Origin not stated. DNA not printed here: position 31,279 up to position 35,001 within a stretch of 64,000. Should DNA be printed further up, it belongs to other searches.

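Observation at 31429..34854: Giant LysM-FtsK-like-BTAD protein closing the tad locus, with a Lys-less Walker A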

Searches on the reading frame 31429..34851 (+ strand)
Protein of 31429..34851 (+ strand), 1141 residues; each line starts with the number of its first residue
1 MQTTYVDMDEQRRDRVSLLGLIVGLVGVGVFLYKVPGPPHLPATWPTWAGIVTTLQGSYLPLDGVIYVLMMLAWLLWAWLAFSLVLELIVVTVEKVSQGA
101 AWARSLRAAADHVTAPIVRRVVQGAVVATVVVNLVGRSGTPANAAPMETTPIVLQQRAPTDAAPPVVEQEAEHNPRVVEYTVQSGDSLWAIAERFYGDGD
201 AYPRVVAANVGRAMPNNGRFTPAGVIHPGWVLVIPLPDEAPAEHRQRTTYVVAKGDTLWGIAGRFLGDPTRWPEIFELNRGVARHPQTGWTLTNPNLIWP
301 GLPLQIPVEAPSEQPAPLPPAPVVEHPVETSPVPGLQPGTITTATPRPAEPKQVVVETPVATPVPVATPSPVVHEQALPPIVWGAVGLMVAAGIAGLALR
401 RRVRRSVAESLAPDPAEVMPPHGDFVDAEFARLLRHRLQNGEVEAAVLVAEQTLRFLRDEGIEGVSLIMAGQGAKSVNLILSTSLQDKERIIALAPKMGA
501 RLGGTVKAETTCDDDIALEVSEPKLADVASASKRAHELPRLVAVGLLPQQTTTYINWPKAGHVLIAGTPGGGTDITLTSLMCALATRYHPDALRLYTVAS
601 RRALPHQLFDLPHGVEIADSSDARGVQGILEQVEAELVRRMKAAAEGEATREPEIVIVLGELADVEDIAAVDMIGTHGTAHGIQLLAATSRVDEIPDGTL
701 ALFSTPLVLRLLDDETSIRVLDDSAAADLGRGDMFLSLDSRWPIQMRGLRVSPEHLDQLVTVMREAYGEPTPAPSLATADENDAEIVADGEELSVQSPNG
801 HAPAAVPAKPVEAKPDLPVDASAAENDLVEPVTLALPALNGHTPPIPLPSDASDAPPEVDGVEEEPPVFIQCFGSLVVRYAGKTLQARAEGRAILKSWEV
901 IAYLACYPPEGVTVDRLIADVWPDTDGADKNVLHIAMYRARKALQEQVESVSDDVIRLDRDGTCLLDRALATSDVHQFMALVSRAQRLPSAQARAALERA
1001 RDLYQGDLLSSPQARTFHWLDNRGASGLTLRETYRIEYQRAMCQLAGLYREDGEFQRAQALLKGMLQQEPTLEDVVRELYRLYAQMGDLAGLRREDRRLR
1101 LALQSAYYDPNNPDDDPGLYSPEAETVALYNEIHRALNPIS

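Call 5: search_protein_families(library=pfam, proteins=[window:31429-34851:+], max_evalue=1)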
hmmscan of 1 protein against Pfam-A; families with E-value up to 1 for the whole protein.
window:31429-34851:+ (1141 aa): 8 families
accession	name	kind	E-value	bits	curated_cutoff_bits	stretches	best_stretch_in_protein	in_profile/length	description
PF01476.26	LysM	-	3.5e-14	52.9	20.9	2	250-293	1-41/43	LysM domain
PF01580.24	FtsK_SpoIIIE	-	1.1e-11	45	24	1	554-666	35-142/221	FtsK/SpoIIIE family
PF03704.23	BTAD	-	1e-05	26.4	22.1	1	974-1088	2-111/146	Bacterial transcriptional activator domain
PF00486.34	Trans_reg_C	-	1.5e-05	25.4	26.2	1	896-947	9-60/77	Transcriptional regulatory protein, C terminal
PF14559.12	TPR_19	-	0.00034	21.3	25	1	1051-1090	3-42/68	Tetratricopeptide repeat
PF23473.1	LysM3_LYK4_5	-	0.00062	20.2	29.3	0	179-209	4-31/48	LYK4/5 LysM3 domain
PF13176.12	TPR_7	-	0.17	12.5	27.9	1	1044-1074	4-34/36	Tetratricopeptide repeat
PF13428.12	TPR_14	-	0.38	12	23.5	1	1044-1079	6-41/44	Tetratricopeptide repeat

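Call 6: search_protein_families(library=ncbifam, proteins=[window:31429-34851:+], max_evalue=1)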
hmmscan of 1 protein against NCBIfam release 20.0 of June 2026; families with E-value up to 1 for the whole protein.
window:31429-34851:+ (1141 aa): 12 families
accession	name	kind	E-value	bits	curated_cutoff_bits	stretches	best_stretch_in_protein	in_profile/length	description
NF008399.0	PRK11198.1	equivalog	2.6e-19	70.1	134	2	171-235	89-146/149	peptidoglycan-binding protein LysM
TIGR03925.1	T7SS_EccC_b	equivalog_domain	1.5e-11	43.3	346.55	1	553-717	68-255/564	type VII secretion protein EccCb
TIGR03928.1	T7_EssCb_Firm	equivalog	6.2e-09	34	778.4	1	549-721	799-989/1296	type VII secretion protein EssC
NF010723.1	PRK14125.1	equivalog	1.2e-08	34.8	60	2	169-201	24-56/87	cell division suppressor protein YneA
NF012230.0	LWXIA_domain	equivalog_domain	3.2e-08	33.5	33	2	247-265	2-20/74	LWXIA domain-containing protein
TIGR02899.1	spore_safA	subfamily_domain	8.7e-08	32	67.85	3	182-195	1-14/44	SafA/ExsA family spore coat assembly protein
TIGR03924.1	T7SS_EccC_a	equivalog_domain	0.00057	18.7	509.15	1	562-668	452-549/673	type VII secretion protein EccCa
NF033163.1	lipo_LipL71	equivalog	0.0038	16.3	600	1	250-309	406-461/471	lipoprotein LipL71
NF004974.0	PRK06347.1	equivalog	0.036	13.1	701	0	174-194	544-564/592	1,4-beta-N-acetylmuramoylhydrolase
NF010495.0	PRK13914.1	equivalog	0.085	11.8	647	0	122-194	139-216/481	invasion associated endopeptidase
NF047755.1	LIC_10271_M23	exception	0.12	12.1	180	0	231-268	10-45/207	LIC_10271 family cell wall hydrolase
TIGR02521.1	type_IV_pilW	equivalog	0.22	11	154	1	1033-1089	25-81/234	type IV pilus biogenesis/stability protein PilW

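Call 8: find_homologous_proteins(query=window:31429-34851:+, max_evalue=0.00001)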
Query window:31429-34851:+ (1141 aa): 133 proteins with E <= 0.00001 among 8000 candidates; the best 120 are listed.
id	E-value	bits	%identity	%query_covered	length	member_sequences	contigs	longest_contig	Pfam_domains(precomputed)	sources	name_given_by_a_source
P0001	0.0e+0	2551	100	100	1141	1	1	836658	PF03704.24,PF01476.27,PF00486.35,PF01580.25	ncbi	ncbi:MAG: LysM peptidoglycan-binding domain-containing protein [Anaerolineae bacterium]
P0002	0.0e+0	2218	88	100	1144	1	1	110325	PF01476.27,PF00486.35,PF01580.25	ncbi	-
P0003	0.0e+0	1261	54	100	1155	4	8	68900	PF03704.24,PF01476.27,PF01580.25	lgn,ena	-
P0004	5.9e-287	973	45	100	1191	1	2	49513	PF03704.24,PF01476.27,PF01580.25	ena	-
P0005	1.0e-276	939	42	100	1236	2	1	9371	PF03704.24,PF01476.27,PF00486.35,PF01580.25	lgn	-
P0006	6.2e-270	917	45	97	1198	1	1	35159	PF03704.24,PF01476.27,PF00486.35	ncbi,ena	-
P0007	3.7e-269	914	46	66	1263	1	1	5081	PF03704.24,PF01476.27,PF00486.35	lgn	-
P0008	2.1e-267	908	44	97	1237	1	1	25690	PF03704.24,PF01476.27,PF00486.35,PF01580.25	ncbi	-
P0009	2.3e-267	908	43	100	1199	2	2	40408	PF03704.24,PF01476.27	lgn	-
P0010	7.4e-263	893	46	65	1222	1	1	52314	PF03704.24,PF01476.27,PF00486.35,PF01580.25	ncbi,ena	-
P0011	3.3e-262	891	43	100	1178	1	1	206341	PF03704.24,PF01476.27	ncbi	-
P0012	5.7e-262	890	42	97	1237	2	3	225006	PF03704.24,PF01476.27,PF00486.35,PF01580.25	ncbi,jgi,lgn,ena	-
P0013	8.5e-260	883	43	99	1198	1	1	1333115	PF03704.24,PF01476.27,PF01580.25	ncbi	ncbi:MAG: LysM peptidoglycan-binding domain-containing protein [Anaerolineae bacterium]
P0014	1.4e-258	879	41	99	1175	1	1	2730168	PF03704.24,PF01476.27,PF01580.25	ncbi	ncbi:MAG: LysM peptidoglycan-binding domain-containing protein [Anaerolineae bacterium]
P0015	2.3e-258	878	43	99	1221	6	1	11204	PF03704.24,PF01476.27,PF01580.25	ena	-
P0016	1.5e-255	869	41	100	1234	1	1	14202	PF03704.24,PF01476.27,PF01580.25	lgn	-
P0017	2.0e-255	869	42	97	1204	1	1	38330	PF03704.24,PF01476.27,PF01580.25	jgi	jgi:two-component SAPR family response regulator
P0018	6.9e-253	860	43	96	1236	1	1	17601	PF14559.13,PF03704.24,PF01476.27,PF00486.35,PF13428.13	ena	-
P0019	1.3e-251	856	41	99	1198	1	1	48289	PF03704.24,PF01476.27,PF01580.25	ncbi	-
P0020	9.8e-250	850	43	67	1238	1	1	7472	PF03704.24,PF01476.27,PF00486.35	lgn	-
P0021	1.7e-249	849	41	97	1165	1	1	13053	PF03704.24,PF01476.27,PF00486.35,PF01580.25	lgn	-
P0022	2.0e-249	849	44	95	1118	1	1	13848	PF03704.24,PF01476.27,PF00486.35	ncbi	-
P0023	3.0e-247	842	40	99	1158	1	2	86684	PF03704.24,PF01476.27,PF01580.25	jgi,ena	-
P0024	4.3e-245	834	53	24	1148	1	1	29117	PF03704.24,PF01476.27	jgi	jgi:DNA-binding SARP family transcriptional activator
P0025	6.4e-244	831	40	99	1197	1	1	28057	PF03704.24,PF01476.27,PF00486.35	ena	-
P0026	1.9e-243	829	39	63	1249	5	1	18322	PF03704.24,PF01476.27,PF00486.35,PF01580.25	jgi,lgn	-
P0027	4.4e-243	828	41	96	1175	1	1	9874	PF03704.24,PF01476.27,PF00486.35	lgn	-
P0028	3.2e-242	825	40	99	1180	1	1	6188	PF03704.24,PF01476.27,PF00486.35,PF01580.25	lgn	-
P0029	8.1e-241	820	42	63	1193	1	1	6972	PF03704.24,PF01476.27,PF00486.35,PF01580.25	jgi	-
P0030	1.6e-240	819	41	91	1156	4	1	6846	PF01476.27,PF00486.35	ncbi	ncbi:MAG: LysM peptidoglycan-binding domain-containing protein, partial [Candidatus Nanopelagicales 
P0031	2.9e-240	818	40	99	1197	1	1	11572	PF03704.24,PF01476.27,PF00486.35,PF01580.25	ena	-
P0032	4.0e-236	805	40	100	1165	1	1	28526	PF03704.24,PF01476.27,PF00486.35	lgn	-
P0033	8.7e-236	804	40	97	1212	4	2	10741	PF03704.24,PF01476.27,PF01580.25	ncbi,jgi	-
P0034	1.1e-234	800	39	96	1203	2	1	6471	PF03704.24,PF01476.27,PF00486.35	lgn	-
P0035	2.5e-233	796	39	62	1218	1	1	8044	PF03704.24,PF01476.27,PF01580.25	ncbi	-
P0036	4.2e-233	795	41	96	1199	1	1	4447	PF03704.24,PF01476.27,PF00486.35,PF01580.25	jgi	jgi:two-component SAPR family response regulator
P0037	1.1e-232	793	40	97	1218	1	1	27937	PF03704.24,PF01476.27,PF01580.25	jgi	-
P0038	1.1e-232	793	39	100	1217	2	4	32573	PF03704.24,PF01476.27,PF01580.25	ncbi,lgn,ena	-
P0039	3.8e-228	778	46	24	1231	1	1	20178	PF03704.24,PF01476.27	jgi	jgi:DNA-binding SARP family transcriptional activator/LysM repeat protein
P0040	4.5e-228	778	38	65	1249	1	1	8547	PF03704.24,PF01476.27,PF13176.13,PF01580.25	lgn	-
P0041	2.1e-226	773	49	25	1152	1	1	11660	PF03704.24,PF01476.27,PF00486.35,PF01580.25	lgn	-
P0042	1.4e-223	763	40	97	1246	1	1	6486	PF03704.24,PF01476.27,PF01580.25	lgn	-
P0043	3.2e-222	759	39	98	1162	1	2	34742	PF03704.24,PF01476.27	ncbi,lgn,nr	ncbi:MAG: LysM peptidoglycan-binding domain-containing protein [Chloroflexi bacterium]|nr:LysM pepti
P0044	4.4e-222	758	41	67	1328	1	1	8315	PF03704.24,PF01476.27,PF01580.25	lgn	-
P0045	2.6e-221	756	39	98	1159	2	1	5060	PF03704.24,PF01476.27,PF01580.25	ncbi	-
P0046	1.1e-218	747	40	97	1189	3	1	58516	PF03704.24,PF01476.27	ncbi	-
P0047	1.2e-218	747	39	96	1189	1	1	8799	PF03704.24,PF01476.27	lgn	-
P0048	6.1e-211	721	42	84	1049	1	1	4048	PF03704.24,PF01476.27,PF01580.25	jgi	-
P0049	1.5e-206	707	40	84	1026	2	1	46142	PF03704.24,PF01476.27,PF00486.35,PF01580.25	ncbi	-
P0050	6.3e-204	698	38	99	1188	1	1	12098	PF05489.19,PF01476.27,PF01580.25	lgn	-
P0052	2.9e-187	643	38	68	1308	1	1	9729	PF01476.27,PF01580.25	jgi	-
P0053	2.0e-186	640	36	98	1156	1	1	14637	PF03704.24,PF01476.27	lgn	-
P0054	1.5e-183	631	45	67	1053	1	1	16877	PF01476.27,PF01580.25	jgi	jgi:hypothetical protein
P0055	2.5e-182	627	44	65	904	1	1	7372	PF01476.27,PF01580.25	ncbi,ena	-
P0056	1.0e-165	572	36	99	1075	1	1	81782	PF03704.24,PF01476.27,PF01580.25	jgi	jgi:two-component SAPR family response regulator/LysM repeat protein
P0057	1.7e-164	568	36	97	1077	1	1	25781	PF03704.24,PF01476.27,PF01580.25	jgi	jgi:two-component SAPR family response regulator/LysM repeat protein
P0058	9.7e-159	549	37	66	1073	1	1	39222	PF03704.24,PF01476.27,PF01580.25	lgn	-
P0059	1.9e-156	541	44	26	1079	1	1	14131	PF03704.24,PF01476.27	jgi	jgi:two-component SAPR family response regulator/LysM repeat protein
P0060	3.3e-156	540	34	96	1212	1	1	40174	PF03704.24,PF01476.27,PF01580.25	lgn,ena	-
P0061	2.9e-155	537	35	96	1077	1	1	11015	PF03704.24,PF01476.27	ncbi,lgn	-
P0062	1.1e-153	532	37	65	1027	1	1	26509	PF03704.24,PF01476.27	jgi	jgi:two-component SAPR family response regulator/LysM repeat protein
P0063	1.9e-151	524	35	95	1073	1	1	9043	PF03704.24,PF01476.27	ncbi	-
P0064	4.5e-149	516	33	60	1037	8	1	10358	PF03704.24,PF01476.27,PF01580.25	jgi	-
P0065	9.2e-146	506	56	11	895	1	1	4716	PF01476.27,PF00486.35,PF01580.25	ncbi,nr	ncbi:MAG: LysM peptidoglycan-binding domain-containing protein [Chloroflexi bacterium]|nr:LysM pepti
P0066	1.7e-143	498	44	25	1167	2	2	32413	PF01476.27,PF23473.2,PF01580.25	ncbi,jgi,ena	-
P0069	1.1e-131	459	33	99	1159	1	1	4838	PF03704.24,PF01476.27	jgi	jgi:nucleoid-associated protein YgaU/DNA-binding SARP family transcriptional activator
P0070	6.7e-123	430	34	78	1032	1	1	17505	PF03704.24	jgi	jgi:DNA-binding SARP family transcriptional activator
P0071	8.6e-123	429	32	75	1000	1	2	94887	PF03704.24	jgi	jgi:DNA-binding SARP family transcriptional activator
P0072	1.4e-115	406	38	48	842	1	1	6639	PF03704.24,PF01476.27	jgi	jgi:DNA-binding SARP family transcriptional activator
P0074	8.3e-115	403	31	95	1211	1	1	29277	PF01580.25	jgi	jgi:nucleoid-associated protein YgaU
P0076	8.8e-95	337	34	81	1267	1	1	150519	PF01476.27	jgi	-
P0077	8.1e-72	261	29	99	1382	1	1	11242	PF01476.27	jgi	jgi:nucleoid-associated protein YgaU/DNA-binding SARP family transcriptional activator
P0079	2.1e-42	163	38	23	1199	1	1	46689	PF03704.24,PF01476.27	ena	-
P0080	1.1e-35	141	24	96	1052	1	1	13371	PF03704.24,PF01476.27,PF00486.35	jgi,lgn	jgi:DNA-binding SARP family transcriptional activator/nucleoid-associated protein YgaU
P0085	3.0e-23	100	29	19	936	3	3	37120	PF03704.24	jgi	jgi:DNA-binding SARP family transcriptional activator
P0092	1.8e-17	81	30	23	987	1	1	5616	PF03704.24,PF01476.27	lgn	-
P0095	9.3e-16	75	29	35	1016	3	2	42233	PF01476.27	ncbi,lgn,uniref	ncbi:LysM peptidoglycan-binding domain-containing protein [Brachybacterium alimentarium]|uniref:LysM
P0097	2.4e-15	74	58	5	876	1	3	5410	PF03704.24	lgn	-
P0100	2.3e-14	70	29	33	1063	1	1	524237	PF01476.27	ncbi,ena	-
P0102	1.0e-13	68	27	21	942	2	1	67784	-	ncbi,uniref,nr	ncbi:LysM peptidoglycan-binding domain-containing protein [Kineosporia sp. R_H_3]|uniref:LysM peptid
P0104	3.8e-12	63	48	8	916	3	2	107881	PF03704.24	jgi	jgi:DNA-binding SARP family transcriptional activator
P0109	5.8e-11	59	46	6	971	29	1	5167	PF03704.24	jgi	jgi:DNA-binding SARP family transcriptional activator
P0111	5.1e-10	56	29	20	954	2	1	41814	PF03704.24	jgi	jgi:DNA-binding SARP family transcriptional activator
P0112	5.2e-10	56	58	6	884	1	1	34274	PF03704.24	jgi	jgi:DNA-binding SARP family transcriptional activator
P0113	1.1e-9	55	56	5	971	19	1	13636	PF03704.24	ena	-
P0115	4.4e-9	53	30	20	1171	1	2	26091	PF03704.24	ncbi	ncbi:MAG: BTAD domain-containing putative transcriptional regulator [Acidimicrobiales bacterium]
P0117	7.0e-9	52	51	7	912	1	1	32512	PF03704.24,PF01476.27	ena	-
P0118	1.7e-8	51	56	5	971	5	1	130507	PF03704.24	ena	-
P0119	3.4e-8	50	46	7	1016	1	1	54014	PF03704.24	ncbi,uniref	ncbi:BTAD domain-containing putative transcriptional regulator [Micromonospora palythoicola]|uniref:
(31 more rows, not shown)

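Call 15: find_encoding_contigs(protein=P0014, flank=10000, max_places=1)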
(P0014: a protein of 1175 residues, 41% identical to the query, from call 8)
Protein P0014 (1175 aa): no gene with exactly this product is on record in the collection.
